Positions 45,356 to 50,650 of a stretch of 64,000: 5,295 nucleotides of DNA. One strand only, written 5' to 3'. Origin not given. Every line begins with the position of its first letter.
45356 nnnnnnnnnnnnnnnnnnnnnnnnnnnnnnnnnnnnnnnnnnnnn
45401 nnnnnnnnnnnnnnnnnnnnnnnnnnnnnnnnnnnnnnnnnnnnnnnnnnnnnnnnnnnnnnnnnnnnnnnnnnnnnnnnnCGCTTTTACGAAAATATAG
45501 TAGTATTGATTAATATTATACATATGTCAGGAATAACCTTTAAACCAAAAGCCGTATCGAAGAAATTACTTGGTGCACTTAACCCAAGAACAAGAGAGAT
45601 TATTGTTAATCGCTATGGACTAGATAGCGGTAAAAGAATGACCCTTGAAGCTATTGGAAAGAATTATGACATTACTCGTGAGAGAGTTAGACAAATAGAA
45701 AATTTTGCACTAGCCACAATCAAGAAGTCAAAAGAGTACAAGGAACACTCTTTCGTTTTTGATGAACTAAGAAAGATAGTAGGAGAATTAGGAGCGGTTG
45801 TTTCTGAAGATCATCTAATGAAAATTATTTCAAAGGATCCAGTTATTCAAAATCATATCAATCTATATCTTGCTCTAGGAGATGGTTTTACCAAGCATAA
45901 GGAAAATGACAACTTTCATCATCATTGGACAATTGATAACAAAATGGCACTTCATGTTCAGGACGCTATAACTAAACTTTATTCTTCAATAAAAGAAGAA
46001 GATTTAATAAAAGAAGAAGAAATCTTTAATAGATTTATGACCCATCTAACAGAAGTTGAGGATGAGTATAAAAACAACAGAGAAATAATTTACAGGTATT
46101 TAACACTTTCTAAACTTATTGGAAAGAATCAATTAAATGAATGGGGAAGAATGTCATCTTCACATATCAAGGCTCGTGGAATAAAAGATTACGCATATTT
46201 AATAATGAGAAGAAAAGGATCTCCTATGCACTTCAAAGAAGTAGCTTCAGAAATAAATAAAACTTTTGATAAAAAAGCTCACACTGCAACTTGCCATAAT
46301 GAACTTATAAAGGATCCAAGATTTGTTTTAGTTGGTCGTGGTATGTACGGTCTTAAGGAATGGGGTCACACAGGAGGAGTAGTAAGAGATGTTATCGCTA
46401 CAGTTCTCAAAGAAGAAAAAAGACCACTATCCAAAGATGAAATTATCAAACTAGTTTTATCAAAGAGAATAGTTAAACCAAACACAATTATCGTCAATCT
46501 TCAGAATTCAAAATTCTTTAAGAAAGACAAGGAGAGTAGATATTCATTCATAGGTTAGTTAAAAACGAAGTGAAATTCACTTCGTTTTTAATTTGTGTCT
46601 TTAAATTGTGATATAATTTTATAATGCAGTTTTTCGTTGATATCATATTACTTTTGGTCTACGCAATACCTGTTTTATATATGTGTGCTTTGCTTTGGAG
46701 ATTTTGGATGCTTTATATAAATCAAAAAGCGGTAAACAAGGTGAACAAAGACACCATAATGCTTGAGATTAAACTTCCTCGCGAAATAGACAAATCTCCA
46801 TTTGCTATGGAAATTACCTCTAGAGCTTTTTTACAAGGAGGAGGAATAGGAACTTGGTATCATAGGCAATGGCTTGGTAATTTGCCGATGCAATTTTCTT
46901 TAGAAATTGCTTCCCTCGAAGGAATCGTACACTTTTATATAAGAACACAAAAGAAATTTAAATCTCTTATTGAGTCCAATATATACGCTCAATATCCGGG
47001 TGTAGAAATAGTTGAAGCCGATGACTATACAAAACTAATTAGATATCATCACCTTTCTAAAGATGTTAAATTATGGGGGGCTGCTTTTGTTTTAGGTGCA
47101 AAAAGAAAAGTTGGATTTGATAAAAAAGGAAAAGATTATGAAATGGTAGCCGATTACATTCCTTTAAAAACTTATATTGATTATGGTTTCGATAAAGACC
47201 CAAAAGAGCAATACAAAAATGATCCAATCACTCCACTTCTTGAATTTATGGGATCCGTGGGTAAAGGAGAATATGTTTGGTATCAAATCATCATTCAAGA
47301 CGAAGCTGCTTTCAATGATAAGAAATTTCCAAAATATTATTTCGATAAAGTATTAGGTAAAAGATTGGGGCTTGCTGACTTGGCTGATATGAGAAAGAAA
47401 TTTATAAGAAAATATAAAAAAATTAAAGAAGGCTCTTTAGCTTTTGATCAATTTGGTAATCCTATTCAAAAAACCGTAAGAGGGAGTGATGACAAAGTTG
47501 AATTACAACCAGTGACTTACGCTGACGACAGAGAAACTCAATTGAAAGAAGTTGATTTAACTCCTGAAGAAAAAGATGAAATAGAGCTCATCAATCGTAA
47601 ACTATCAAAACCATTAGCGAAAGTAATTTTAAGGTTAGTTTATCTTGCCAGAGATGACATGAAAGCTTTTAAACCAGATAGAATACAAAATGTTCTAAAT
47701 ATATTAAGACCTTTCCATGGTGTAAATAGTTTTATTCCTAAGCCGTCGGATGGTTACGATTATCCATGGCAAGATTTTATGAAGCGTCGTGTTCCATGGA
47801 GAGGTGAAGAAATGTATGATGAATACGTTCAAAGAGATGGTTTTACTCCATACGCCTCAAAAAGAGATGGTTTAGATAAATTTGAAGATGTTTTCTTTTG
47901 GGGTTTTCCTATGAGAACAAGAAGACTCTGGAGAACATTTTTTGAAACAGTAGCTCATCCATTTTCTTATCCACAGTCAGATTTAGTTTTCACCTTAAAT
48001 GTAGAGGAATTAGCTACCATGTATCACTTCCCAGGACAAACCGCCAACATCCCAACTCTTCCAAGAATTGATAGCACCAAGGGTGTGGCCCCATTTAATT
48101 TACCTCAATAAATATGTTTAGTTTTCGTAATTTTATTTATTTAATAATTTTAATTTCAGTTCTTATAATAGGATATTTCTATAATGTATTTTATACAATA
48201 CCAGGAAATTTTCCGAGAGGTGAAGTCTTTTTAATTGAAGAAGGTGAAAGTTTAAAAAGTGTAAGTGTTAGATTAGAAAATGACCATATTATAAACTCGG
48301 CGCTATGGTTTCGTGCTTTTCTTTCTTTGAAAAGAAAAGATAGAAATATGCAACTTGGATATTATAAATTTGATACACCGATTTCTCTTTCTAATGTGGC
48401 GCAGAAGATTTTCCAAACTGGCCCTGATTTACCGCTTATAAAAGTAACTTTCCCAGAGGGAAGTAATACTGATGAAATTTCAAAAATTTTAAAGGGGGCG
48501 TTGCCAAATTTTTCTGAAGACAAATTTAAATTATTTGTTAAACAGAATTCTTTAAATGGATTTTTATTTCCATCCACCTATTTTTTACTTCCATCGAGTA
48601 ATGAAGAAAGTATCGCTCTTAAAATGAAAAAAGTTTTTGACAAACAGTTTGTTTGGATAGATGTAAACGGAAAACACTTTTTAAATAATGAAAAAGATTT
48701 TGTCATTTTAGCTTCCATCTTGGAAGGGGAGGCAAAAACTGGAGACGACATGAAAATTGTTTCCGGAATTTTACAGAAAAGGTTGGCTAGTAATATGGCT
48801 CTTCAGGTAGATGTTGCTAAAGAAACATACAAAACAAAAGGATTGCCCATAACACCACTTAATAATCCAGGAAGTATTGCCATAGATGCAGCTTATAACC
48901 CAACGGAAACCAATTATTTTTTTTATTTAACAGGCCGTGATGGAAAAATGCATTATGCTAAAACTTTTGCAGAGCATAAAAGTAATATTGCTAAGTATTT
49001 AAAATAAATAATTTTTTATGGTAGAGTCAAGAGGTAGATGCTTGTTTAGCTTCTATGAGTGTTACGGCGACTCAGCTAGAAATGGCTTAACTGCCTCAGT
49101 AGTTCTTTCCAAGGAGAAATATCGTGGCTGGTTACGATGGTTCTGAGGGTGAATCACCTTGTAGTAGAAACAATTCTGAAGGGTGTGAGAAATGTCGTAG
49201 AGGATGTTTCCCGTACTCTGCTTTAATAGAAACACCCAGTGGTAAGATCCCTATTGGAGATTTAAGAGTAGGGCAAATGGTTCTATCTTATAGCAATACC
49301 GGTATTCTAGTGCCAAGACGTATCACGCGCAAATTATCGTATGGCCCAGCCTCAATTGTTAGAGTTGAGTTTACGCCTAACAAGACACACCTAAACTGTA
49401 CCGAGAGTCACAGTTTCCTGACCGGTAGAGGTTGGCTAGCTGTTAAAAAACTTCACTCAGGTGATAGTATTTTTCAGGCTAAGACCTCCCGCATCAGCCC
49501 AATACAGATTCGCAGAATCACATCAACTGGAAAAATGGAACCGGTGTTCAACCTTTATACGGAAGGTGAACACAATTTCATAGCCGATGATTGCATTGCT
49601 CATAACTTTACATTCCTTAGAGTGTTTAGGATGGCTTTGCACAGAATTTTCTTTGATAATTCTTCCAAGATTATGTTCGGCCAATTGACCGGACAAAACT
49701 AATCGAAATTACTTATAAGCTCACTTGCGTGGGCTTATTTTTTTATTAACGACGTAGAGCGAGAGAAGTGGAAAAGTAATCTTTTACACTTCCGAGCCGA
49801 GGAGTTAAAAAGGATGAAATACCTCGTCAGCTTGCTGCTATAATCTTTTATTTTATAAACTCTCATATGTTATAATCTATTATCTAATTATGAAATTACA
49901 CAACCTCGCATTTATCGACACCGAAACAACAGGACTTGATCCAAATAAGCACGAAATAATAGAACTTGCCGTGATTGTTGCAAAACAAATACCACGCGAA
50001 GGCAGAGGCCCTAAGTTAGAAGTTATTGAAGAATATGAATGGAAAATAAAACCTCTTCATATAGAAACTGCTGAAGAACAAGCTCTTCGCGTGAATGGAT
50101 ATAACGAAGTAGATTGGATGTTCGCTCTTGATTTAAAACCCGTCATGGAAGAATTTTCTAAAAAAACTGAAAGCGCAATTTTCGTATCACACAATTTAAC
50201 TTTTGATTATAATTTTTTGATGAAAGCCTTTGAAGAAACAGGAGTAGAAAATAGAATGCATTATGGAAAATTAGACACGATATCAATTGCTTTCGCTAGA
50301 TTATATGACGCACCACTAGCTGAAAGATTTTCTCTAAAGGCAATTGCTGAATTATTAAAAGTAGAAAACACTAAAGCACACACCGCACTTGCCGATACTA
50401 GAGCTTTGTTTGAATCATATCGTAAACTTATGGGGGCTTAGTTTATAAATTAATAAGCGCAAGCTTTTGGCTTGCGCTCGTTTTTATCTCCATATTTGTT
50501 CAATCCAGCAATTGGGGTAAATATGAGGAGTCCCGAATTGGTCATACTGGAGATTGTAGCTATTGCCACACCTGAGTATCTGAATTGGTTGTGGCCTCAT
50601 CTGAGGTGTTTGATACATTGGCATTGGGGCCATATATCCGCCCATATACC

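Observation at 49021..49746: Stand-alone Hint (intein-like) domain protein flanked by a Cys-rich N-terminal peptide and a hydrophobic C-terminal 31-mer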

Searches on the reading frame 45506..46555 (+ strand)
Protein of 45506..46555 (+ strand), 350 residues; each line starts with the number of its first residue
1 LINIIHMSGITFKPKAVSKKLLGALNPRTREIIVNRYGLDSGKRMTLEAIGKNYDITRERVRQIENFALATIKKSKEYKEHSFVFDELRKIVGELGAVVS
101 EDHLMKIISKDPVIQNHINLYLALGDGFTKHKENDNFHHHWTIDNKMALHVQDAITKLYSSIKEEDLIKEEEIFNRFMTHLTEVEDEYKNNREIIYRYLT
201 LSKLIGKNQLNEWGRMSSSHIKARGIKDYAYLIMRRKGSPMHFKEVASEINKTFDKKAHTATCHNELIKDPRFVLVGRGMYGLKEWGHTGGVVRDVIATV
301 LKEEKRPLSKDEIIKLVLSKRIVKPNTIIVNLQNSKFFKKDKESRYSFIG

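Call 4: search_protein_families(library=pfam, proteins=[window:45506-46555:+], max_evalue=1)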
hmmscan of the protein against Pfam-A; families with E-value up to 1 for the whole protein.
window:45506-46555:+ (350 aa): 3 families
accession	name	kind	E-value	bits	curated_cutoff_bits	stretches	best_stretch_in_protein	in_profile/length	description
PF04545.22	Sigma70_r4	-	1e-14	54.2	24.1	1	21-74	1-50/50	Sigma-70, region 4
PF05066.19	HARE-HTH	-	4.9e-11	43.3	25.9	2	226-286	3-71/71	HB1, ASXL, restriction endonuclease HTH domain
PF23159.1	WH_Rok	-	0.4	11.3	27.6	0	294-317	2-25/58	Repressor Rok winged helix domain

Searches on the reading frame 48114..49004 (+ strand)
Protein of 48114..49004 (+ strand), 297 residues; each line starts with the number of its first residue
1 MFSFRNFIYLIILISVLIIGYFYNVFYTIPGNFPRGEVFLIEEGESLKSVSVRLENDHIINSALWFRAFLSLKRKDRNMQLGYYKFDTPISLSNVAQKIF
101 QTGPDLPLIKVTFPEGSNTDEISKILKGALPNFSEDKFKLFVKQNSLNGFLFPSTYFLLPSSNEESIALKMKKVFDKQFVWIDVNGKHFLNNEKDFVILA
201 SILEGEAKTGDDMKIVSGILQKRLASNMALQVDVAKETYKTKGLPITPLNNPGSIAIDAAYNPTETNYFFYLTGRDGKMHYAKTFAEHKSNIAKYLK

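Call 4: search_protein_families(library=pfam, proteins=[window:48114-49004:+], max_evalue=1)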
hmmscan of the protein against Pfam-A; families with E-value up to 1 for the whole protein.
window:48114-49004:+ (297 aa): 1 family
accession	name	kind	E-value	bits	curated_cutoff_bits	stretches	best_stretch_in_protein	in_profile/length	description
PF02618.21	YceG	-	5.3e-52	177.4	32.4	2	40-234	2-193/275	YceG-like family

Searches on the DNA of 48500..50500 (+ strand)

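Call 5: search_rna_families(source=window, start=48500, end=50500, threshold=evalue, max_evalue=10)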
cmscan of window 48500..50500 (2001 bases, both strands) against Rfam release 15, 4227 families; matches with E-value up to 10: 4.
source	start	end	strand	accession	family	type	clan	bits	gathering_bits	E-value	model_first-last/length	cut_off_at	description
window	50414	50491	+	RF04312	trpB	Cis-reg;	-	20.7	59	8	1-107/107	no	trpB ncRNA motif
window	48537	48595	-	RF04266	mir-9412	Gene; miRNA;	-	18.4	70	3.5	1-64/64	no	mir-9412 microRNA precursor family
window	48933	49027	+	RF01197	snR39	Gene; snRNA; snoRNA; CD-box;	CL00054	17.5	40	8.7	1-95/95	no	Small nucleolar RNA snR39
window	49536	49580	+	RF00726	mir-87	Gene; miRNA;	-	16.8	49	3.1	12-66/79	no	mir-87 microRNA precursor family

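Call 74: search_rna_families(source=L013, start=5540, end=5760, threshold=evalue, max_evalue=10)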
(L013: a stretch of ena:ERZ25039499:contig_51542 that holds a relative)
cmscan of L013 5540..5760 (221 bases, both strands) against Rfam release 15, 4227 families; matches with E-value up to 10: 3.
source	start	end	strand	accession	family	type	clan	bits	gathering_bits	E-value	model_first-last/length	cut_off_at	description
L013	5634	5677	+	RF00282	SNORD48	Gene; snRNA; snoRNA; CD-box;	-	12.5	36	2.1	1-63/63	no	Small nucleolar RNA SNORD48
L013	5626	5729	+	RF02036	IMES-3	Gene;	-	12.4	55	5.1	1-149/149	no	IMES-3 RNA motif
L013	5540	5697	+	RF01477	rli43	Gene; sRNA;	-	10.6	100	2.1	68-255/255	5'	Listeria sRNA rli43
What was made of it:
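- Tried and rejected: There was no Rfam hit for the window or for L013 (calls 5, 74).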
